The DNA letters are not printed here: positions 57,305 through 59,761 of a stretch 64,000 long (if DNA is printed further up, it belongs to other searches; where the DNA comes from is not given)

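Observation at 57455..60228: Gene-transfer-agent-type distal tail genes (DUF2460 plus BR0599/DUF2163) in a large tRNA-rich phage, the latter with duplicated carbohydrate-binding-like inserts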

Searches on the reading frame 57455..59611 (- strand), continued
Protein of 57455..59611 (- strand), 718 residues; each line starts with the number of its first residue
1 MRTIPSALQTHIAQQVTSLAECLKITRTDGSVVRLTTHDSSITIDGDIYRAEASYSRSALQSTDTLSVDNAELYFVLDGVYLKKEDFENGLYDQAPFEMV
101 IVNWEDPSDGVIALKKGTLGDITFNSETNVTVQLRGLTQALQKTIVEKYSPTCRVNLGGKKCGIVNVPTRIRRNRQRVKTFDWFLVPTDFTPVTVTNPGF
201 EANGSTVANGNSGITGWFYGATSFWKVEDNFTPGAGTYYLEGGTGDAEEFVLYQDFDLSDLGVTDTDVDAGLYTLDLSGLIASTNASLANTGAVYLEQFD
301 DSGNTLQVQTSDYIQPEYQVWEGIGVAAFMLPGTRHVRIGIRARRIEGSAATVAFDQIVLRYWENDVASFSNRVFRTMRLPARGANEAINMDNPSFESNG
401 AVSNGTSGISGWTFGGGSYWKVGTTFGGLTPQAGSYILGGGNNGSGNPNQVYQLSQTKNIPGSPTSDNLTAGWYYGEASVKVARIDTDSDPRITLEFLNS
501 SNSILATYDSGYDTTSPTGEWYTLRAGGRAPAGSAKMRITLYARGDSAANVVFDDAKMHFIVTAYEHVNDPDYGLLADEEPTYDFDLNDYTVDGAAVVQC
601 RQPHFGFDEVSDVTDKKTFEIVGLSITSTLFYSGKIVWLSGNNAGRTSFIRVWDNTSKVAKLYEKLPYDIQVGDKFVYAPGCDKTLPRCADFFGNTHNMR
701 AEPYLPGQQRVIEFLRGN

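Call 44: search_protein_families(library=pfam, proteins=[P0051, P0052, P0054, P0057, P0058, P0059, P0060, P0061, P0062, P0048], max_evalue=0.01)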
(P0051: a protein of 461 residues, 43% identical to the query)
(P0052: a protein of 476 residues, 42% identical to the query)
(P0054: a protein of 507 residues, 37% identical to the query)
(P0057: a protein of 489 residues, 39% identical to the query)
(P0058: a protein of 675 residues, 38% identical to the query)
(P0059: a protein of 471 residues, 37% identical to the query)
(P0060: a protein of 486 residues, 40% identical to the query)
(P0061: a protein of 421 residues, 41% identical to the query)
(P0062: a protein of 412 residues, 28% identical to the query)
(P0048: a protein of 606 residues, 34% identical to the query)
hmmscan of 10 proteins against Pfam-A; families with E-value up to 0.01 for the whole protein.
P0051 (461 aa): 2 families
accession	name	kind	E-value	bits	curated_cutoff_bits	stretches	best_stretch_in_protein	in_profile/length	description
PF09931.15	Phage_phiJL001_Gp84_N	-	2.5e-55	187.5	26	1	5-164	1-159/160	Baseplate hub protein, N-terminal attachment domain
PF09356.15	Phage_BR0599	-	1e-22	80.7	22.9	1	374-452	2-79/80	Phage conserved hypothetical protein BR0599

P0052 (476 aa): 2 families
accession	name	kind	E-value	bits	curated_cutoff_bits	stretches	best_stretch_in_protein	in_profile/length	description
PF09931.15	Phage_phiJL001_Gp84_N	-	2.9e-55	187.2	26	1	8-165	3-159/160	Baseplate hub protein, N-terminal attachment domain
PF09356.15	Phage_BR0599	-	1.7e-26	92.8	22.9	1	387-467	1-80/80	Phage conserved hypothetical protein BR0599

P0054 (507 aa): 2 families
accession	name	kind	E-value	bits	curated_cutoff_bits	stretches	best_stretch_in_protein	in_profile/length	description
PF09931.15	Phage_phiJL001_Gp84_N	-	2.3e-52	177.8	26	1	6-164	2-159/160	Baseplate hub protein, N-terminal attachment domain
PF09356.15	Phage_BR0599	-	2e-21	76.5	22.9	1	418-497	2-80/80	Phage conserved hypothetical protein BR0599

P0057 (489 aa): 2 families
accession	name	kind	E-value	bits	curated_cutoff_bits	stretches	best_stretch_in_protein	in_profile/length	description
PF09931.15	Phage_phiJL001_Gp84_N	-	1e-58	198.5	26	1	7-165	2-159/160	Baseplate hub protein, N-terminal attachment domain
PF09356.15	Phage_BR0599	-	3.1e-19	69.5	22.9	1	388-478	1-80/80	Phage conserved hypothetical protein BR0599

P0058 (675 aa): 3 families
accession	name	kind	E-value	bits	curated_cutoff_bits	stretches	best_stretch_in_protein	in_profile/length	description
PF09931.15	Phage_phiJL001_Gp84_N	-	2.4e-52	177.8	26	1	8-166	3-160/160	Baseplate hub protein, N-terminal attachment domain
PF09356.15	Phage_BR0599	-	4.4e-20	72.3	22.9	1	614-666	28-80/80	Phage conserved hypothetical protein BR0599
PF13385.13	Laminin_G_3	-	6.8e-17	62.4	27.6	1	259-400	13-140/151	Concanavalin A-like lectin/glucanases superfamily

P0059 (471 aa): 2 families
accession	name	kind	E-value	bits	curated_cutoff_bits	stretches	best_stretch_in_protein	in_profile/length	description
PF09931.15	Phage_phiJL001_Gp84_N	-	2.7e-57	193.8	26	1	5-164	1-159/160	Baseplate hub protein, N-terminal attachment domain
PF09356.15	Phage_BR0599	-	1.2e-15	58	22.9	1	386-462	2-80/80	Phage conserved hypothetical protein BR0599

P0060 (486 aa): 2 families
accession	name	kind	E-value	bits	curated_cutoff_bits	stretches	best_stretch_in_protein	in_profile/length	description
PF09931.15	Phage_phiJL001_Gp84_N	-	9.3e-58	195.3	26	1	7-165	2-159/160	Baseplate hub protein, N-terminal attachment domain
PF09356.15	Phage_BR0599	-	3.7e-20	72.5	22.9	1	385-475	1-80/80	Phage conserved hypothetical protein BR0599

P0061 (421 aa): 2 families
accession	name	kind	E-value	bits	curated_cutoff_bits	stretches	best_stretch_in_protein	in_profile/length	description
PF09931.15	Phage_phiJL001_Gp84_N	-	5e-39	134.5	26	1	5-168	1-160/160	Baseplate hub protein, N-terminal attachment domain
PF09356.15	Phage_BR0599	-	1.7e-19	70.4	22.9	1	330-409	2-80/80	Phage conserved hypothetical protein BR0599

P0062 (412 aa): 2 families
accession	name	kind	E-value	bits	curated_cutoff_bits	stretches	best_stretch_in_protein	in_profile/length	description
PF09931.15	Phage_phiJL001_Gp84_N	-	2e-38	132.5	26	1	7-162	3-159/160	Baseplate hub protein, N-terminal attachment domain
PF09356.15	Phage_BR0599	-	7.2e-21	74.8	22.9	1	313-392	2-80/80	Phage conserved hypothetical protein BR0599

P0048 (606 aa): 2 families
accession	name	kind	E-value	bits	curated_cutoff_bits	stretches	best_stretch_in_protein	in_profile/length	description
PF09931.15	Phage_phiJL001_Gp84_N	-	9.5e-55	185.6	26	1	7-165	2-159/160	Baseplate hub protein, N-terminal attachment domain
PF09356.15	Phage_BR0599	-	2e-22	79.8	22.9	1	546-597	29-80/80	Phage conserved hypothetical protein BR0599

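Call 67: fold_search(model_id=the predicted structure, library=viral)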
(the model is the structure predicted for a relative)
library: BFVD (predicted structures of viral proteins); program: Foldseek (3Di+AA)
matches with E <= 10: 1943; with E <= 0.001: 624
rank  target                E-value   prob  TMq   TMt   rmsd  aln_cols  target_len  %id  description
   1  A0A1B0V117            3.3e-28  1.00  0.33  0.35  28.2       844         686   18  (no name in the UniProt tables at hand)
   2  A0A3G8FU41            3.0e-19  1.00  0.19  0.19  28.1       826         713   11  Minor tail protein [Arthrobacter phage Bodacious]
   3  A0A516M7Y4            1.4e-17  1.00  0.15  0.18  30.0       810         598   15  (no name in the UniProt tables at hand)
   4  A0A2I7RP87            1.5e-17  1.00  0.20  0.36  17.7       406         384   16  (no name in the UniProt tables at hand)
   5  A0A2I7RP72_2          2.0e-17  1.00  0.21  0.20  26.5       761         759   11  (no name in the UniProt tables at hand)
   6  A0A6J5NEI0            8.0e-16  1.00  0.18  0.14  28.6       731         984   13  Uncharacterized protein [uncultured Caudovirales phage]
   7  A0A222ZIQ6            1.2e-15  1.00  0.20  0.21  31.2       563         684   12  Minor tail protein [Arthrobacter phage Wheelbite]
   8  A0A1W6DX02            2.4e-15  1.00  0.29  0.42  22.8       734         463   16  F5/8 type C domain protein [Sphingobium phage Lacusarx]
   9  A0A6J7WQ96            4.2e-15  1.00  0.19  0.18  33.7       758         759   12  CBM-cenC domain-containing protein [uncultured Caudovirales phage]
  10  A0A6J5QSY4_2          5.1e-14  1.00  0.21  0.13  17.6       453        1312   12  Carbohydrate-binding, CenC-like [uncultured Caudovirales phage]
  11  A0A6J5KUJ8            5.7e-14  1.00  0.19  0.20  33.0       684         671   12  Uncharacterized protein [uncultured Caudovirales phage]
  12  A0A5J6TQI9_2          6.0e-14  1.00  0.19  0.18  24.2       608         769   11  (no name in the UniProt tables at hand)
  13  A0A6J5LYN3            6.7e-14  1.00  0.19  0.14  34.4       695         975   13  Uncharacterized protein [uncultured Caudovirales phage]
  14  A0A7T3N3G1            1.1e-13  1.00  0.16  0.13  34.0       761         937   11  Minor tail protein [Arthrobacter phage Wollypog]
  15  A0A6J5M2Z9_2          1.3e-13  1.00  0.18  0.14  30.9       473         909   14  Fibronectin type III [uncultured Caudovirales phage]
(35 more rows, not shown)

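Call 68: search_dna_similar(query=window:57455-59611:-, collection=phages, mode=protein, max_rows=45, rows=spread)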
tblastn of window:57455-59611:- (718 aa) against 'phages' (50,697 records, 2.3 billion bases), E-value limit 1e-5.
Records with a match: 119; places in all: 119; records where one place covers at least 80% of the query: 26.
Best place of each record, by identity: <60% 119.
By first word of the organism name: Caulobacter 39; Rhodobacter 24; Brevundimonas 8; Roseobacter 7; Xanthomonas 6; Alteromonas 5; Bacteriophage 4; Dinoroseobacter 4; Caudoviricetes 3; Tetraselmis 3; and 11 more.
By host as written in the record: Rhodobacter capsulatus YW1 23; Caulobacter vibrioides CB15 22; - 11; Caulobacter vibrioides 6; Caulobacter crescentus 6; Caulobacter crescentus NA1000 6; Brevundimonas pondensis LVF1 6; Roseobacter denitrificans OCh114 4; and 21 more.
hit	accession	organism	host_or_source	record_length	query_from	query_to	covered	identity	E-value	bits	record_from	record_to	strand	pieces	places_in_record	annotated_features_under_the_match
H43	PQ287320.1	Caulobacter phage BL57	Caulobacter vibrioides CB15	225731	1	708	95%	28.1%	2e-28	248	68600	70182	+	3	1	hypothetical protein (x3)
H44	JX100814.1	Caulobacter phage CcrRogue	Caulobacter vibrioides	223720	1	708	95%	27.6%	1e-34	243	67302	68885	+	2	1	putative tail protein | hypothetical protein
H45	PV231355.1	Caulobacter phage RBC11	Caulobacter vibrioides CB15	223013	1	708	95%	27.5%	6e-34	242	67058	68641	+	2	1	FAD/FMN-containing dehydrogenase | hypothetical protein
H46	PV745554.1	Caulobacter phage BL64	Caulobacter vibrioides CB15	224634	1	708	95%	27.5%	6e-34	242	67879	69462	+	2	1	tail assembly protein | glycoside hydrolase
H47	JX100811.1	Caulobacter virus Karma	Caulobacter crescentus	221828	1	708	94%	27.0%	7e-37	253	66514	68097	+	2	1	putative tail protein | hypothetical protein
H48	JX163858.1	Caulobacter phage phiCbK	Caulobacter crescentus CB15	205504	1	708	94%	27.0%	9e-37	252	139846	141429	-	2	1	gene transfer agent-like protein | hypothetical protein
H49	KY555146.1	Caulobacter phage Ccr32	Caulobacter crescentus NA1000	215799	1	708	94%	27.0%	9e-37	252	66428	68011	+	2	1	gene transfer agent FAD/FMN-containing dehydrogenase | gene transfer agent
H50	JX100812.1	Caulobacter virus Magneto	Caulobacter crescentus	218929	1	708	94%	27.0%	6e-37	252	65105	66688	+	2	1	putative tail protein | hypothetical protein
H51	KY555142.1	Caulobacter phage Ccr10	Caulobacter crescentus NA1000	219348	1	708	94%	27.0%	8e-37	252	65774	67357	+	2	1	gene transfer agent FAD/FMN-containing dehydrogenase | gene transfer agent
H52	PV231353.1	Caulobacter phage RBC57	Caulobacter vibrioides CB15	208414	1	708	94%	27.0%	1e-36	251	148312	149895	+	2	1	tail assembly protein | glycoside hydrolase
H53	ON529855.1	Brevundimonas phage vB_BpoS-Domovoi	Brevundimonas pondensis EIF1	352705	1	710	79%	28.9%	6e-33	221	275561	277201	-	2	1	hypothetical protein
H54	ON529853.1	Brevundimonas phage vB_BpoS-Bambus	Brevundimonas pondensis LVF1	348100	1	710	79%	28.8%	2e-33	222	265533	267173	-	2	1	hypothetical protein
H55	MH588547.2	Caulobacter phage CcrSC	Caulobacter vibrioides CB15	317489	1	708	79%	28.1%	1e-35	213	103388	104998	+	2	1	gene transfer agent FAD/FMN-containing dehydrogenase | gene transfer agent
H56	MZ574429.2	Caulobacter phage C1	Caulobacter vibrioides CB15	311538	1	708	79%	27.9%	1e-33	211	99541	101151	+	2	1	hypothetical protein | gene transfer agent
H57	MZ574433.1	Caulobacter phage RB23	Caulobacter vibrioides CB15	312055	1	708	79%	27.9%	1e-33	211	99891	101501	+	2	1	gene transfer agent FAD/FMN-containing dehydrogenase | gene transfer agent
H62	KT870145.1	Roseobacter phage DSS3P8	Ruegeria pomeroyi DSS-3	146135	1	714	48%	31.5%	3e-26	184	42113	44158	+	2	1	gene transfer agent FAD/FMN-containing dehydrogenase | gene transfer agent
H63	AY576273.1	Alphaproteobacteria phage PhiJL001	-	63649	1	714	41%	35.1%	9e-29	196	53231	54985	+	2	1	gp84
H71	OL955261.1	Erythrobacter phage vB_EliS-L02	Erythrobacter sp.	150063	1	714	35%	35.9%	5e-29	198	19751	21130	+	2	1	F5/8 type C domain protein | protein of unknown function DUF2460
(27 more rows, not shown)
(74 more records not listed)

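Call 69: get_annotated_region(hit=H62, flank=9000)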
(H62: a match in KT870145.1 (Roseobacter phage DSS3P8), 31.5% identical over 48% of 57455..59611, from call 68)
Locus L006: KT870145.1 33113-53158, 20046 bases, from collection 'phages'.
description: Roseobacter phage DSS3P8, complete genome.
organism: Roseobacter phage DSS3P8 (NCBI taxid 1735562)
taxonomy: Viruses; Duplodnaviria; Heunggongvirae; Uroviricota; Caudoviricetes
host: Ruegeria pomeroyi DSS-3; source: -; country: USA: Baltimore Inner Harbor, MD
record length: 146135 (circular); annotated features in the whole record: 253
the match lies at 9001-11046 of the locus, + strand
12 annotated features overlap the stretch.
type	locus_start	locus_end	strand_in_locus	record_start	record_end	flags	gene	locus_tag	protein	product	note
CDS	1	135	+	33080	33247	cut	-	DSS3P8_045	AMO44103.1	hypothetical protein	gp045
CDS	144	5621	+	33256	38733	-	-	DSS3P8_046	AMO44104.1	tail length tape-measure protein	gp046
CDS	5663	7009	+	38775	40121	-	-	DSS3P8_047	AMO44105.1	gene transfer agent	gp047; Gene Transfer Agent (GTA) ORFG12., DUF2460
CDS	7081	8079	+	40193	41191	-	-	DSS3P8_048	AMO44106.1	hypothetical protein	gp048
CDS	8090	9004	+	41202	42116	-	-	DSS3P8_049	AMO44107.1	gene transfer agent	gp049; Gene Transfer Agent (GTA) ORFG12, DUF2460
CDS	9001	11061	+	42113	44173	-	-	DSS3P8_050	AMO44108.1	gene transfer agent FAD/FMN-containing dehydrogenase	gp050; Gene Transfer Agent FAD/FMN-containing dehydrogenase, ORFG13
CDS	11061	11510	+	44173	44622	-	-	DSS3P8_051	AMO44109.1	NlpC/P60 family cell wall peptidase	gp051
CDS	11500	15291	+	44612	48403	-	-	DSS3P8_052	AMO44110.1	gene transfer agent host specificity protein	gp052; Gene Transfer Agent host specificity protein, ORFG15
CDS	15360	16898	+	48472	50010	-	-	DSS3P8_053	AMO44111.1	hypothetical protein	gp053; hypothetical protein DUF2793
CDS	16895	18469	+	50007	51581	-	-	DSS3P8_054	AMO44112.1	hypothetical protein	gp054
CDS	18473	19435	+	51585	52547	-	-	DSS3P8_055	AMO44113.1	hypothetical protein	gp055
CDS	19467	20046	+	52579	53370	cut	-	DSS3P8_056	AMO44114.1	N-acetylmuramoyl-L-alanine amidase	gp056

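Call 70: get_annotated_region(hit=H63, flank=6000)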
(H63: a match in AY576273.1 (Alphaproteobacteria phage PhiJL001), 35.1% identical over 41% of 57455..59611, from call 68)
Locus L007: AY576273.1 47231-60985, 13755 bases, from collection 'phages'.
description: Alphaproteobacteria phage PhiJL001, complete genome.
organism: Alphaproteobacteria phage PhiJL001 (NCBI taxid 2681607)
taxonomy: Viruses; Duplodnaviria; Heunggongvirae; Uroviricota; Caudoviricetes; Mesyanzhinovviridae; Keylargovirus; Keylargovirus JL001
host: -; source: -; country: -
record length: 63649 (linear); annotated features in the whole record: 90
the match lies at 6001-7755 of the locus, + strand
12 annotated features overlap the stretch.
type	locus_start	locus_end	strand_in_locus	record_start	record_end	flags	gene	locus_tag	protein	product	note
CDS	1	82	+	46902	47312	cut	-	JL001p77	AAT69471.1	gp77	-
CDS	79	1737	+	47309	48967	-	-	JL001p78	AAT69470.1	gp78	-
CDS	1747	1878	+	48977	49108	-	-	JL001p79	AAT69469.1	gp79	-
CDS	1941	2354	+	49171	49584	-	-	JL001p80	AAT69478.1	gp80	-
CDS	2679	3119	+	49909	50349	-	-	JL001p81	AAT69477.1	gp81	-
CDS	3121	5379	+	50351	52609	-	-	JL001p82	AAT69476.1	tail length tape measure protein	gp82; similar to Bacteriophage phiE125 tail length tape measure protein to encoded by GenBank Accession Number AF447491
CDS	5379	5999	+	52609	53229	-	-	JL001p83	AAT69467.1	gp83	-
CDS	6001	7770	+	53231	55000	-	-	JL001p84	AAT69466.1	gp84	-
CDS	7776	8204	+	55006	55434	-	-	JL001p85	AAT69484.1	cell wall-associated hydrolase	pg85; similar to putative cell wall-associated hydrolases conserved domain (COG0791)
CDS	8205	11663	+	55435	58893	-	-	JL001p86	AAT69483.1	gp86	-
CDS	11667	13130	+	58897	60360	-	-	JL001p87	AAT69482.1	gp87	-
CDS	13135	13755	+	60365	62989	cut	-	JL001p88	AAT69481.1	gp88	-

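Call 72: search_protein_families(library=pfam, proteins=[L006:9001-11061:+, L007:6001-7770:+, L006:5663-7009:+, L006:8090-9004:+], max_evalue=0.01)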
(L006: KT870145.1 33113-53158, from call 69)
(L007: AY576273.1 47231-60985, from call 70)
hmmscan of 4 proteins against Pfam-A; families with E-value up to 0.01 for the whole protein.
L006:9001-11061:+ (686 aa): 3 families
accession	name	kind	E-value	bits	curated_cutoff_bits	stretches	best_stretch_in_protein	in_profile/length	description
PF09931.15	Phage_phiJL001_Gp84_N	-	5.8e-52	176.5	26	1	5-165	1-160/160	Baseplate hub protein, N-terminal attachment domain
PF09356.15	Phage_BR0599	-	6.3e-23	81.4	22.9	1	597-677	1-80/80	Phage conserved hypothetical protein BR0599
PF13385.13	Laminin_G_3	-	3.1e-19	70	27.6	1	292-435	4-151/151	Concanavalin A-like lectin/glucanases superfamily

L007:6001-7770:+ (589 aa): 4 families
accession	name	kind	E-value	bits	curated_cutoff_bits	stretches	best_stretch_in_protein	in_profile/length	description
PF09931.15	Phage_phiJL001_Gp84_N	-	3.1e-53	180.6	26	1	7-165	3-159/160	Baseplate hub protein, N-terminal attachment domain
PF09356.15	Phage_BR0599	-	1.5e-25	89.7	22.9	1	500-580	1-80/80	Phage conserved hypothetical protein BR0599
PF13385.13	Laminin_G_3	-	7e-23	81.9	27.6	1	260-396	13-140/151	Concanavalin A-like lectin/glucanases superfamily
PF07953.20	Toxin_R_bind_N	-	3.8e-05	23.9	23.8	1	248-355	38-148/191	Clostridium neurotoxin, N-terminal receptor binding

L006:5663-7009:+ (448 aa): 2 families
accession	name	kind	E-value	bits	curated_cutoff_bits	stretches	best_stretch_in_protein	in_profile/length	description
PF09343.15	DUF2460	-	5.4e-47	160.4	30.4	1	5-203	1-205/205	Conserved hypothetical protein 2217 (DUF2460)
PF13385.13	Laminin_G_3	-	6e-06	26.9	27.6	1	291-426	14-140/151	Concanavalin A-like lectin/glucanases superfamily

L006:8090-9004:+ (304 aa): 1 family
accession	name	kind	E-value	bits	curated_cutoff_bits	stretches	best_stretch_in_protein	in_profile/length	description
PF09343.15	DUF2460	-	1.1e-50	172.4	30.4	1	106-302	2-204/205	Conserved hypothetical protein 2217 (DUF2460)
